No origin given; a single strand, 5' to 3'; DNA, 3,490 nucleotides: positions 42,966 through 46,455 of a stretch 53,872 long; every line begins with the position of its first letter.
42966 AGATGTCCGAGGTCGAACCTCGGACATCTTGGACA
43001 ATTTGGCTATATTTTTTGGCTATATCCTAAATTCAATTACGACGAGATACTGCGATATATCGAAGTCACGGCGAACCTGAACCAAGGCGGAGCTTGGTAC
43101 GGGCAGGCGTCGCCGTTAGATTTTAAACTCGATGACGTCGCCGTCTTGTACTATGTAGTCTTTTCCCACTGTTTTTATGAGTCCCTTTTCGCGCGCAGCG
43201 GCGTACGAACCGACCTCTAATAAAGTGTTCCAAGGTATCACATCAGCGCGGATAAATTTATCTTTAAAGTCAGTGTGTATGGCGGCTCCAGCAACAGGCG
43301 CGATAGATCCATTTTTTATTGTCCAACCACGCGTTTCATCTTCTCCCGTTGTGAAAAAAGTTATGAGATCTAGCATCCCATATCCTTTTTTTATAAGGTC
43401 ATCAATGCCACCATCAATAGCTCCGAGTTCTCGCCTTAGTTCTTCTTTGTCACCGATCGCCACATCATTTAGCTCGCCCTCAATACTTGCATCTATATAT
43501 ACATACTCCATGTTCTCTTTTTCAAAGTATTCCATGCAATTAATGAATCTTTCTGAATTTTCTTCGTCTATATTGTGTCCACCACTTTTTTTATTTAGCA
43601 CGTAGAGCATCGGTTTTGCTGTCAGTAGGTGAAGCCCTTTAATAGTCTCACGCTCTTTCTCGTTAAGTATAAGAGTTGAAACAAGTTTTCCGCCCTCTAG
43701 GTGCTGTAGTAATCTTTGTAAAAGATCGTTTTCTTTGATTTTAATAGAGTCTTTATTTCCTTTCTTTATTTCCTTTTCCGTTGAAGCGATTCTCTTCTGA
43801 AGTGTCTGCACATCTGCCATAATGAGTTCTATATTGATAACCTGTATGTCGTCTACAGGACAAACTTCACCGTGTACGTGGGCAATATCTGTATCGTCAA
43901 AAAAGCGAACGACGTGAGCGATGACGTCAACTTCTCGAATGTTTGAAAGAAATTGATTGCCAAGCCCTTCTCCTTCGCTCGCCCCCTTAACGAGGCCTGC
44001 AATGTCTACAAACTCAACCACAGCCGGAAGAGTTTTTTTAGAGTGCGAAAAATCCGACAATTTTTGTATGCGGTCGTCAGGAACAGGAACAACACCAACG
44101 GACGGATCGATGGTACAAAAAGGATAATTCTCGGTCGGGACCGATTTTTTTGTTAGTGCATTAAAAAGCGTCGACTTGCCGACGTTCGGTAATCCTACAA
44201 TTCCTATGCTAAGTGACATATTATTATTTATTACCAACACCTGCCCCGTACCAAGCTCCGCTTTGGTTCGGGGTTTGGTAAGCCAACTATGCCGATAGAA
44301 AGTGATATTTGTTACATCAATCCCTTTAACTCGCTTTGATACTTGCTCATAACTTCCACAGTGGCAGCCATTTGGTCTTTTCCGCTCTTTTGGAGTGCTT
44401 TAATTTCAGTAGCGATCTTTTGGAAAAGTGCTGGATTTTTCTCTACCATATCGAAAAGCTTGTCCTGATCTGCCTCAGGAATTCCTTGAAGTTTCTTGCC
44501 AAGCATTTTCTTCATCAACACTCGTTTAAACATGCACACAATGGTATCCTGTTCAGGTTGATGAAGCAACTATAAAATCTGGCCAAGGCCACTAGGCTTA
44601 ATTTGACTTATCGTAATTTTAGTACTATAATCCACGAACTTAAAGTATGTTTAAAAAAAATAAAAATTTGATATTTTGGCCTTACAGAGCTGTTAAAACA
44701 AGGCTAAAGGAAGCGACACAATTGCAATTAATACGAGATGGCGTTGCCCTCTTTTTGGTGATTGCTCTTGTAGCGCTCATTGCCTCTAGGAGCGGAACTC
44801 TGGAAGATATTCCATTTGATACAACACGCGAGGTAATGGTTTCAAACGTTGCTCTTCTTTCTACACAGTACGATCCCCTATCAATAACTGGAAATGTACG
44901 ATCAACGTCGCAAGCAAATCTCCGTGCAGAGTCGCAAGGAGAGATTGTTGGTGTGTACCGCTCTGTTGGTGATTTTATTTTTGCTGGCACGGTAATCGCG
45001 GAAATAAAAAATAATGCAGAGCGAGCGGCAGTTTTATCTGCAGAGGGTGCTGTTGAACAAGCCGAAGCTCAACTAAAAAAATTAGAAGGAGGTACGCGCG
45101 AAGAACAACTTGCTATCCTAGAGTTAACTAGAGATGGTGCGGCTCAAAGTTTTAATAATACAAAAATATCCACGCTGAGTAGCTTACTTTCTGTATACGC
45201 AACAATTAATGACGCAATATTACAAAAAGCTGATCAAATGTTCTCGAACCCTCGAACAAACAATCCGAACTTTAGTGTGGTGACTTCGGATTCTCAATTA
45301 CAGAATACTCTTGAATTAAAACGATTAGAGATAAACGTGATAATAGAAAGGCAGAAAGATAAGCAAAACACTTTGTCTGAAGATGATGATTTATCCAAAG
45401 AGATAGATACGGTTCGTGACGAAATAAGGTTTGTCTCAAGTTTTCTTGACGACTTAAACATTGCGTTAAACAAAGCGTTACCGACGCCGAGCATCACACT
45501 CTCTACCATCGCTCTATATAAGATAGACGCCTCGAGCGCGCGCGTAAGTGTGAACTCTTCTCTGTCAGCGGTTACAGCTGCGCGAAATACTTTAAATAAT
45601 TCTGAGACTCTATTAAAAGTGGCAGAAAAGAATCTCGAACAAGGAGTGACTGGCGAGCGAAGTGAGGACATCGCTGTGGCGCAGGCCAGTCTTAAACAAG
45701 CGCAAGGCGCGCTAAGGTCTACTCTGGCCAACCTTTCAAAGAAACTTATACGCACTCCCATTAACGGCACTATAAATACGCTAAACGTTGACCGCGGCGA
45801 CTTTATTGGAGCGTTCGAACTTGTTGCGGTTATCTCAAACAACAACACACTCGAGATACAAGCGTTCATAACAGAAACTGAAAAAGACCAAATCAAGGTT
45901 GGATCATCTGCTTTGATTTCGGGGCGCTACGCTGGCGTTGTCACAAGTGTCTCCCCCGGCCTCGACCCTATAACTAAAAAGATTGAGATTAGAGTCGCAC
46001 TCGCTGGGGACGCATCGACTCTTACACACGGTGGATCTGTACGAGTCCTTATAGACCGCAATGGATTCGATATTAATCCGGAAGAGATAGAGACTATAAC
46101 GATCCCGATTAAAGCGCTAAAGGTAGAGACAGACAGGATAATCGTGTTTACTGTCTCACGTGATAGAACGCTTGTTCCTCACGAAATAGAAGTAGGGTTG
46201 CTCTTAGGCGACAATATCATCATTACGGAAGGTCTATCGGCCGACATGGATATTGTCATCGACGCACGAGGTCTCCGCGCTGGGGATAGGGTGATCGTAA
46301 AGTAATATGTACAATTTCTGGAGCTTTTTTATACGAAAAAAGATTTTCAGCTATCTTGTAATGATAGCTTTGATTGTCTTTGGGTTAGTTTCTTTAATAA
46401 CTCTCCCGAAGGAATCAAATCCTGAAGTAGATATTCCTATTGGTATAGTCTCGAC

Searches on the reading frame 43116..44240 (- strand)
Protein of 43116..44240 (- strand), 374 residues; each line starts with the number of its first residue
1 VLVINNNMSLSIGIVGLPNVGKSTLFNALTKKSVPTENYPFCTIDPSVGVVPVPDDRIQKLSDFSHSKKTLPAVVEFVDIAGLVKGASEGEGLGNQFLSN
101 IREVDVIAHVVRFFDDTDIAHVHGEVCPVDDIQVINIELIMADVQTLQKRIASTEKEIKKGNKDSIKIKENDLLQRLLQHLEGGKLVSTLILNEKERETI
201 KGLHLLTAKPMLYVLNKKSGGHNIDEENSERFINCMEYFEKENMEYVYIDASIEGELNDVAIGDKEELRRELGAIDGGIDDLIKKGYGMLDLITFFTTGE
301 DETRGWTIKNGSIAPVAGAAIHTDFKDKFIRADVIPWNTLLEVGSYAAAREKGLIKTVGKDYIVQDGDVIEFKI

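Call 13: search_protein_families(library=pfam, proteins=[window:43116-44240:-])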
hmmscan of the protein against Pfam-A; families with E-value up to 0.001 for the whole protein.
window:43116-44240:- (374 aa): 3 families
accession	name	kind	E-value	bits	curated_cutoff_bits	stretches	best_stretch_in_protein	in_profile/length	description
PF06071.19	YchF-GTPase_C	-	1.9e-31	108.5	27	1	292-374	1-83/84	Protein of unknown function (DUF933)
PF01926.29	MMR_HSR1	-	9e-24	84.2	21.9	1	12-116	2-86/113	50S ribosome-binding GTPase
PF02421.24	FeoB_N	-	4.6e-08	33.2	27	1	12-57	3-48/156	Ferrous iron transport protein B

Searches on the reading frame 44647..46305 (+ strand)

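Call 13: search_protein_families(library=pfam, proteins=[window:44647-46305:+])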
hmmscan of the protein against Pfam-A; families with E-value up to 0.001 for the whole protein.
window:44647-46305:+ (552 aa): 2 families
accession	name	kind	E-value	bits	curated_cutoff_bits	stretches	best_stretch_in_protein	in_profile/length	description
PF13437.12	HlyD_3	-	1.3e-13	52.1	22.2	1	368-458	2-102/106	HlyD family secretion protein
PF16576.10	HlyD_D23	-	3.9e-08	33.3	30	1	358-460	101-209/214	Barrel-sandwich domain of CusB or HlyD membrane-fusion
